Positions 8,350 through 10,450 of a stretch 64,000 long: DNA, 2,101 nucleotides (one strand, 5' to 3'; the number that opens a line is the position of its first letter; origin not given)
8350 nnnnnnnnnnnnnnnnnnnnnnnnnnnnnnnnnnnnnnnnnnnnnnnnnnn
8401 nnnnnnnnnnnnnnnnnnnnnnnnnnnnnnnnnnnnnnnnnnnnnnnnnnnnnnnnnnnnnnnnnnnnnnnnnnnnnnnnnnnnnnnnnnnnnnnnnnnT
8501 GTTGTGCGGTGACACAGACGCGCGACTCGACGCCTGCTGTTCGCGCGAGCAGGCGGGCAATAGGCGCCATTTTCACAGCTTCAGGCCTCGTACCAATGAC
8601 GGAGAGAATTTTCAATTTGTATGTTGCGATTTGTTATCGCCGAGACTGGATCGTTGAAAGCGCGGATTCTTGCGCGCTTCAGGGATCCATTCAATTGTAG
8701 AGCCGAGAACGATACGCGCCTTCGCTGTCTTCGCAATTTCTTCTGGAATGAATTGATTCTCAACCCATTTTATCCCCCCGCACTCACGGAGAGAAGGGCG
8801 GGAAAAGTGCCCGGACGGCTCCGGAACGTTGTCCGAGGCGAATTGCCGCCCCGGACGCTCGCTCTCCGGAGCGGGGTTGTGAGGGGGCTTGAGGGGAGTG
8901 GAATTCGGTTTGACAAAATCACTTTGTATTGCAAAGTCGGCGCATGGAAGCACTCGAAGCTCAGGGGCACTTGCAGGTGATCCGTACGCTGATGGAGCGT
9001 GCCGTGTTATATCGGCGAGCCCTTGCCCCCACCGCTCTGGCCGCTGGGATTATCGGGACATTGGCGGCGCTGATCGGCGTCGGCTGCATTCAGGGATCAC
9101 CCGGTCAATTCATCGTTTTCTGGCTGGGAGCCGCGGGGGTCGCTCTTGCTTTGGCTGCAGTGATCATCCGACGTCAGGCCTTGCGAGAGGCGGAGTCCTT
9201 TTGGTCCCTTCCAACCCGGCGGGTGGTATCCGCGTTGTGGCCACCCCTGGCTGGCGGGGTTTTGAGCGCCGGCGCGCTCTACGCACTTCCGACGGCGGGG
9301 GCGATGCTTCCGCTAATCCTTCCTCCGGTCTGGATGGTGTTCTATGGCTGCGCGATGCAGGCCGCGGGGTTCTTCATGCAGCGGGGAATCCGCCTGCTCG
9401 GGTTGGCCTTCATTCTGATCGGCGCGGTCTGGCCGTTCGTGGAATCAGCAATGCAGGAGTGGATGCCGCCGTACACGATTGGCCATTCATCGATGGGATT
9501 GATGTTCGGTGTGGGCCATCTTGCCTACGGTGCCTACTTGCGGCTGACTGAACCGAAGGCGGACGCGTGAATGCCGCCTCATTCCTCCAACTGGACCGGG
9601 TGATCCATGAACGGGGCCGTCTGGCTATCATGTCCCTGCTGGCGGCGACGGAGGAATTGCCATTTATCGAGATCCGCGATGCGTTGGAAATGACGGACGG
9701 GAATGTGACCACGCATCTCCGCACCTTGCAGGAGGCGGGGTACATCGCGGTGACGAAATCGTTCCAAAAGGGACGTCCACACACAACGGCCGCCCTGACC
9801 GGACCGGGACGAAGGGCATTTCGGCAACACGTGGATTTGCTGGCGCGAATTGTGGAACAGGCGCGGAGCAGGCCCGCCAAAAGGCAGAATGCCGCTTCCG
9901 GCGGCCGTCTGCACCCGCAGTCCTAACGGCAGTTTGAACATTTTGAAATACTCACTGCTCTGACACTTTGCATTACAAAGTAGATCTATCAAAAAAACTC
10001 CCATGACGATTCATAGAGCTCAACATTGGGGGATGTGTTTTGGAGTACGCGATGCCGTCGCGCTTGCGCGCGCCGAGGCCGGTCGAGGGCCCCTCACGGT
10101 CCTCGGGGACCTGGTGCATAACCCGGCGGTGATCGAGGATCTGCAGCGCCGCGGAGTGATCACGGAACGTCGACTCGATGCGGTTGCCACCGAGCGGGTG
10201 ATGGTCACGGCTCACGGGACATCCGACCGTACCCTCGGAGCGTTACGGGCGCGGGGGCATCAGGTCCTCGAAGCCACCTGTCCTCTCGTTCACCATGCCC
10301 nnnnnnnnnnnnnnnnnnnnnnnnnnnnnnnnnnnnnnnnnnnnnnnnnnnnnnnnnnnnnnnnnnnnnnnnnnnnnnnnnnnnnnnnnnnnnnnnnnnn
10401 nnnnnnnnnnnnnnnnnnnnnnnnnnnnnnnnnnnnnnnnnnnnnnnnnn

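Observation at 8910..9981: Identical 17-nt palindrome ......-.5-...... on both sides of a membrane-protein/wHTH-regulator operon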

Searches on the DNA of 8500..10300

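Call 35: search_rna_families(source=window, start=8500, end=10300, threshold=evalue, max_evalue=1)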
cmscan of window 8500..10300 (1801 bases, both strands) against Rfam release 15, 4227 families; matches with E-value up to 1: 0.
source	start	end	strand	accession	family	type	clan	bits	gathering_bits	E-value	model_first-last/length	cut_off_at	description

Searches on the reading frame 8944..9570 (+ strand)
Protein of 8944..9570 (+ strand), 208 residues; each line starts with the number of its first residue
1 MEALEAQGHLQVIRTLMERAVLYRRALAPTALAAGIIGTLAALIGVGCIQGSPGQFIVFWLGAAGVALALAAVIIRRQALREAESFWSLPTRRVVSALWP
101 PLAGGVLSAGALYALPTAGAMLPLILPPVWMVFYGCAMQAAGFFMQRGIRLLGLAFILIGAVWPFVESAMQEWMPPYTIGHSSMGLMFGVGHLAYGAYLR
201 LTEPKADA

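Call 4: search_protein_families(library=pfam, proteins=[window:8944-9570:+], max_evalue=0.01)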
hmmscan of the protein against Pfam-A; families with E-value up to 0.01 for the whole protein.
window:8944-9570:+ (208 aa): 0 families

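Call 5: search_protein_families(library=ncbifam, proteins=[window:8944-9570:+], max_evalue=0.01)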
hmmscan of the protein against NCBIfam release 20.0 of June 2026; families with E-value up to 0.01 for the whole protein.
window:8944-9570:+ (208 aa): 0 families

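Call 24: find_homologous_proteins(query=window:8944-9570:+, max_evalue=0.001)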
Query window:8944-9570:+ (208 aa): 993 proteins with E <= 0.001 among 8000 candidates; the best 120 are listed.
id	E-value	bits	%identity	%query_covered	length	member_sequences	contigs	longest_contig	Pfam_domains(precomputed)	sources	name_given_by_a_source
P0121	1.8e-127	441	100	100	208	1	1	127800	-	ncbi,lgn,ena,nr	ncbi:MAG: hypothetical protein EXS36_00670 [Pedosphaera sp.]|nr:hypothetical protein [Pedosphaera sp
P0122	2.7e-104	366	80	100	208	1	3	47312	-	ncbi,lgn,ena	-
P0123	8.8e-101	354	79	100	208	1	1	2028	-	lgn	-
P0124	5.7e-100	351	80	100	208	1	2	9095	-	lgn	-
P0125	5.4e-99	348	80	100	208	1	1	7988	-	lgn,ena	-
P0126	8.2e-99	348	78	100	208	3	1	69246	-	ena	-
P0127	7.8e-49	184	50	100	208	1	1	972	-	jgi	jgi:hypothetical protein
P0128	1.2e-48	184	49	100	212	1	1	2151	-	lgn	-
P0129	2.7e-48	183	51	100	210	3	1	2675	-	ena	-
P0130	4.4e-48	182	49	98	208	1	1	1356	-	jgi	jgi:hypothetical protein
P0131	4.8e-48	182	48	100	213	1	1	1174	-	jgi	jgi:hypothetical protein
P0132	5.7e-48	182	50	100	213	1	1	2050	-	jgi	jgi:hypothetical protein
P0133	7.4e-48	181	49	100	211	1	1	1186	-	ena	-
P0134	1.8e-47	180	51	100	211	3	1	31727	-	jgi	jgi:hypothetical protein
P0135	2.1e-47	180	49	100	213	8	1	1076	-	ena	-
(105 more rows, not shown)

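Call 27: search_protein_families(library=padloc, proteins=[window:8944-9570:+], max_evalue=0.1)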
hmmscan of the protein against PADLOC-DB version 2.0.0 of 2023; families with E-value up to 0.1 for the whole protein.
window:8944-9570:+ (208 aa): 0 families

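Call 29: predict_structure(alignment_id=A2)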
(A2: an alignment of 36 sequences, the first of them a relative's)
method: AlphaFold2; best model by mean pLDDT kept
length: 208 residues; sequences in the alignment: 36
mean_pLDDT: 89.5   pTM: 0.83
mean pLDDT of the five models: 89.5, 88.8, 86.9, 86.8, 85.5
residues with pLDDT >= 90: 128; 70-90: 72; 50-70: 7; < 50: 1
segments of 3 or more residues with pLDDT < 50: none
pLDDT, mean of each block of 10 residues (from residue 1): 82 76 84 97 95 93 96 91 85 85 92 87 95 93 76 94 96 96 97 94 73
secondary structure, 60 per line:
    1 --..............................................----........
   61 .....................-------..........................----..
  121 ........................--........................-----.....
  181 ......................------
elements in order: H3-48 H53-81 H89-114 H119-144 H147-170 H176-202

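Call 32: fold_search(model_id=the predicted structure, library=pdb)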
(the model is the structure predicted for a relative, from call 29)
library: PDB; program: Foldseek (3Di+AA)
matches with E <= 10: 191; with E <= 0.001: 0
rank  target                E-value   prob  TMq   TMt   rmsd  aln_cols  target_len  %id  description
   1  1tyh_A                5.1e-01  0.16  0.22  0.21  13.6       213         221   12  Crystal Structure of Transcriptional Activator tenA from Bacillus subtilis (released 2004-07-20)
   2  2qcx_B                5.6e-01  0.12  0.19  0.18  13.6       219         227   11  Crystal structure of Bacillus subtilis TenA Y112F mutant complexed with formyl aminomethyl pyrimidine (released 2007-10-23)
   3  6pe4_H                5.6e-01  0.06  0.13  0.16  21.9       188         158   14  Yeast Vo motor in complex with 1 VopQ molecule (released 2020-05-20)
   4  6jo0                  6.2e-01  0.30  0.31  0.29  14.2       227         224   11  Crystal structure of the DTS-motif rhodopsin from Phaeocystis globosa virus 12T (released 2019-10-02)
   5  1yaf_C                6.5e-01  0.13  0.22  0.21  12.5       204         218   13  Structure of TenA from Bacillus subtilis (released 2005-02-22)
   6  6o7u_o                1.0e+00  0.06  0.16  0.19  19.6       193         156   13  Saccharomyces cerevisiae V-ATPase Stv1-VO (released 2019-04-03)
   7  1rtw_B                1.1e+00  0.12  0.22  0.22  12.5       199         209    6  X-ray Structure of PF1337, a TenA Homologue from Pyrococcus furiosus. Northeast Structural Genomics Research Consortiu (released 2004-01-13)
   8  7zdf_C                1.1e+00  0.07  0.17  0.08  23.7       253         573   12  IF(heme/confined) conformation of CydDC in AMP-PNP(CydD) bound state (Dataset-4) (released 2023-04-19)
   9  8f6k_B                1.2e+00  0.23  0.32  0.26  11.9       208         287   13  Cryo-EM structure of a Zinc-loaded H263A/D287A mutant of the YiiP-Fab complex (released 2023-02-08)
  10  4o7g_B                1.4e+00  0.25  0.35  0.34  16.8       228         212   14  Crystal Structure of Ascorbate-bound Cytochrome b561, crystal soaked in 1 M L-ascorbate for 40 minutes (released 2014-02-05)
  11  6eig_B                1.4e+00  0.06  0.17  0.15  18.6       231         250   12  Crystal structure of N24Q/C128T mutant of Channelrhodopsin 2 (released 2017-12-06)
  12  2cmr_A                1.4e+00  0.10  0.22  0.24  20.0       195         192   11  Crystal structure of the HIV-1 neutralizing antibody D5 Fab bound to the gp41 inner-core mimetic 5-helix (released 2006-10-16)
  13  6w2v_A                1.5e+00  0.16  0.28  0.28  14.3       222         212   11  Junction 23, DHR14-DHR18 (released 2020-04-15)
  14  6sxn_E                1.5e+00  0.11  0.25  0.22  16.6       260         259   15  Crystal structure of P212121 apo form of CrtE (released 2020-06-24)
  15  4o7g_A                1.6e+00  0.15  0.30  0.30  18.6       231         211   14  Crystal Structure of Ascorbate-bound Cytochrome b561, crystal soaked in 1 M L-ascorbate for 40 minutes (released 2014-02-05)
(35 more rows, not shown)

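Call 61: search_protein_representatives(alignment_id=A2)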
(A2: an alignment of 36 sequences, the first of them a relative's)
Query: 36 sequences, 208 profile positions. Proteins with E-value up to 0.001 (for the whole library): 1502; up to 1e-10: 701; up to 1e-30: 200. The best 150 are listed.
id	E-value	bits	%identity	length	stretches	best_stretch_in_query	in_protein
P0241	5.1e-86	304.1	-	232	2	48-207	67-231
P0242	2.1e-83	295.5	-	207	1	1-206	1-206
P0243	7.8e-83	293.6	-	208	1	1-203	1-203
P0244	3.9e-80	284.8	-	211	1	1-206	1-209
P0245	4.8e-80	284.5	-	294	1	1-207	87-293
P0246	1.2e-79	283.2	-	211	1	1-205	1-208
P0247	6.4e-79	280.8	-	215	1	1-207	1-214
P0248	2.0e-78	279.2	-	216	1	1-207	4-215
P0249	8.9e-78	277.1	-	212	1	1-206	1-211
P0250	3.4e-77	275.2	-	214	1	1-206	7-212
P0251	1.0e-76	273.7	-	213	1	1-207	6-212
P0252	1.1e-76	273.6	-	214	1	1-207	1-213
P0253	4.6e-75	268.3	-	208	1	1-206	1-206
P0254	5.2e-73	261.6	-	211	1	2-206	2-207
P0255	6.0e-73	261.4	-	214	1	1-206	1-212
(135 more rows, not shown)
